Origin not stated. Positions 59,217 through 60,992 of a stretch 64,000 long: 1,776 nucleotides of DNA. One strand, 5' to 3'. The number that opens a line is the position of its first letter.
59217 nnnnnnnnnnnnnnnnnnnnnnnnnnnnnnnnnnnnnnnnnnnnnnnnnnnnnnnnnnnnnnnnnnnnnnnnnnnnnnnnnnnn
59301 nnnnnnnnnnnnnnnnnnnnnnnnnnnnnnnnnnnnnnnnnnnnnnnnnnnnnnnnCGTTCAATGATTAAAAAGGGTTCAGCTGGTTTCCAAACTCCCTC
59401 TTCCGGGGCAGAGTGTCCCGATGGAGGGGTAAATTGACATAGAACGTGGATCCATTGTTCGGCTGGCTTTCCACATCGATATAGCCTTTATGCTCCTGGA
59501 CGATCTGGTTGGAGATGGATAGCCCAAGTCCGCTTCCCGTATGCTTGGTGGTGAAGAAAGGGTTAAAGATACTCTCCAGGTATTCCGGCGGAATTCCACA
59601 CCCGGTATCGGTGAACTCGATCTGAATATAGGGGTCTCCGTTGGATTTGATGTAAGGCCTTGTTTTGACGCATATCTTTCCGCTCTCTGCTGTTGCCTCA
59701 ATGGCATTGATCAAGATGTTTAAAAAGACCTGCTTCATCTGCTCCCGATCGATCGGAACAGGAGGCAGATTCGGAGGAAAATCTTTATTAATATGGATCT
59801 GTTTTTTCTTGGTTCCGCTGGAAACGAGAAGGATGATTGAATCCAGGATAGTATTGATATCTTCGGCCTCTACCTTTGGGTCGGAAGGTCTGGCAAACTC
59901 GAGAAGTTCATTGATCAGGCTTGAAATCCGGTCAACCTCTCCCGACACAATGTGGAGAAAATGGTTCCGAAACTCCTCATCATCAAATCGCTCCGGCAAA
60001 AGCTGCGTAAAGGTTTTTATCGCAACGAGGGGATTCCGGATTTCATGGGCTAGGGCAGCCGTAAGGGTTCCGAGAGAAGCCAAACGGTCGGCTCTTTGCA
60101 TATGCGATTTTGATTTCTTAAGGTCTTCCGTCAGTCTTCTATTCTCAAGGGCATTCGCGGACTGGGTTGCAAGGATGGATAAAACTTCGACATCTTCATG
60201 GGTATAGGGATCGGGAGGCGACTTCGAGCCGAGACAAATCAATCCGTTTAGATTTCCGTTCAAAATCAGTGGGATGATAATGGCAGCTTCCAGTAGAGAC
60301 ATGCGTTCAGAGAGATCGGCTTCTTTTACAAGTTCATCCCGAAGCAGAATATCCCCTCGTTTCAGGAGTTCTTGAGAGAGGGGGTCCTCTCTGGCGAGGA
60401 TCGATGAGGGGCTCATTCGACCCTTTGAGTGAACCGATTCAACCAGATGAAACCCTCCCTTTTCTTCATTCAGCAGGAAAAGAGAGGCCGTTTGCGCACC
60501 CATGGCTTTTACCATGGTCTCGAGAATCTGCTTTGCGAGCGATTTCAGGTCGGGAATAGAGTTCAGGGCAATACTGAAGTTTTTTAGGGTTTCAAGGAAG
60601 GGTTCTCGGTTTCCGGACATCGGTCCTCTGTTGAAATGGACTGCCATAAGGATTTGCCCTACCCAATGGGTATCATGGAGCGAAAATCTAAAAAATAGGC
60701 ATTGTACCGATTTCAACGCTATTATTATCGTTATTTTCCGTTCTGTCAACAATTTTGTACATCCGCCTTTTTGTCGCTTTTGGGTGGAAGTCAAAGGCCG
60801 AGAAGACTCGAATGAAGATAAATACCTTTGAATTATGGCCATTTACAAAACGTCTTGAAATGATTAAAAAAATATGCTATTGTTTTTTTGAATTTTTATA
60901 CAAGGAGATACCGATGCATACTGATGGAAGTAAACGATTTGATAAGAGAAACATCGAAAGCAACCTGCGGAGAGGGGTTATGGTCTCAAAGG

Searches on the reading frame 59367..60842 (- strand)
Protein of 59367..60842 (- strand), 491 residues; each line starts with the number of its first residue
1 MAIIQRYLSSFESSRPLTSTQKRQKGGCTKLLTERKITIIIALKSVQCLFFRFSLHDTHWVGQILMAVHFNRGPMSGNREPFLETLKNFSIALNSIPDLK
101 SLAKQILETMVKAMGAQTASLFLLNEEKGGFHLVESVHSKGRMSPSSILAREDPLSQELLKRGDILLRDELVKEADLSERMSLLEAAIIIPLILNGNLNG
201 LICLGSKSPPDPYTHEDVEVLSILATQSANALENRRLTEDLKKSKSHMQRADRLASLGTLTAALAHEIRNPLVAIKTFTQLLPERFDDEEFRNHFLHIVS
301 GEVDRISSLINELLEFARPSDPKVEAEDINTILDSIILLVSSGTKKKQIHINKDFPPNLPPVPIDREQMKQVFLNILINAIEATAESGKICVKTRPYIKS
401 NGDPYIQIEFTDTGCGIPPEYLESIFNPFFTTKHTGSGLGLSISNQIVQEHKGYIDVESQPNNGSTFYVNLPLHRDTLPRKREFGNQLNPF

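Call 3: search_protein_families(library=pfam, proteins=[window:59367-60842:-], max_evalue=1)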
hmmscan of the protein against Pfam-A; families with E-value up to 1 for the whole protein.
window:59367-60842:- (491 aa): 7 families
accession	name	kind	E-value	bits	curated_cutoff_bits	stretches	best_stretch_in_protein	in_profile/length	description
PF02518.31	HATPase_c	-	1.1e-26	93.9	26.4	1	365-474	2-110/111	Histidine kinase-, DNA gyrase B-, and HSP90-like ATPase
PF00512.31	HisKA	-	6.5e-15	55.4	26.9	1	257-319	2-63/66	His Kinase A (phospho-acceptor) domain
PF13185.12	GAF_2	-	1.9e-12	48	28.6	1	98-233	3-136/136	GAF domain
PF13492.12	GAF_3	-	3.3e-12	47.4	27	1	99-234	2-129/129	GAF domain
PF01590.32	GAF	-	6.2e-11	43.4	22.4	1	98-232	1-133/133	GAF domain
PF14501.12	HATPase_c_5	-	0.0098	16.2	22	1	368-460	5-91/102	GHKL domain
PF13589.12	HATPase_c_3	-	0.21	12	25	1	369-427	3-55/137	Histidine kinase-, DNA gyrase B-, and HSP90-like ATPase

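Call 4: search_protein_families(library=ncbifam, proteins=[window:59367-60842:-], max_evalue=0.1)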
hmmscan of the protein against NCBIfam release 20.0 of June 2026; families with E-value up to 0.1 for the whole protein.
window:59367-60842:- (491 aa): 88 families (the best 25 are shown)
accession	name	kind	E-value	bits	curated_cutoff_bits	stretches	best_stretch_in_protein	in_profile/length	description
NF008468.0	PRK11360.1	equivalog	1.8e-80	271.1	646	1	241-475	380-610/616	two-component system sensor histidine kinase AtoS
NF007688.0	PRK10364.1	equivalog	5.5e-60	203.4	479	1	234-474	217-452/460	two-component system sensor histidine kinase ZraS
NF010411.0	PRK13837.1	equivalog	1.4e-50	172.1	647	1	99-484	294-686/828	two-component system VirA-like sensor kinase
NF046044.1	PnpS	equivalog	2.7e-44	151.8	400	1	262-472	175-390/390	two-component system histidine kinase PnpS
NF053867.1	SprKinKinDBac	equivalog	5.6e-44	150.4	775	1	247-475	276-499/500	sporulation kinase KinD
TIGR02916.1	PEP_his_kin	equivalog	5.7e-42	144.1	300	1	93-472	314-679/679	XrtA/PEP-CTERM system histidine kinase PrsK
NF008293.1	PRK11073.1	equivalog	1.9e-40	139.2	240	1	229-474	103-348/349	nitrogen regulation protein NR(II)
NF038348.1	T2SS_HK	subfamily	1.1e-39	136.3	450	2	305-473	410-573/574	histidine kinase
NF006800.0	PRK09303.1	equivalog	3.4e-39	134.9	342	1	240-476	133-380/383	histidine kinase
NF047466.1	hybrid_RR_LvrB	exception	2.2e-38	132.4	500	1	247-473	142-376/377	hybrid histidine kinase/response regulator LvrB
NF033092.0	HK_WalK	equivalog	3.2e-38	131.7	725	1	262-473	377-594/594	cell wall metabolism sensor histidine kinase WalK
NF052574.1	HisKinEspCMyxo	equivalog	1.4e-37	129.3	1200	1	242-474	402-638/785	serine histidine kinase EspC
NF046020.1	HisKinCckABruc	equivalog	7.4e-35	120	1000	1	241-478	464-712/868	cell cycle histidine kinase CckA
NF052573.1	HisKinEspAMyxo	equivalog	5.5e-34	117.3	1400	1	229-472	357-610/755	serine histidine kinase EspA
TIGR02956.1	TMAO_torS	equivalog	7.9e-32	110.3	676.5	1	233-477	439-686/967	TMAO reductase system sensor histidine kinase/response regulator TorS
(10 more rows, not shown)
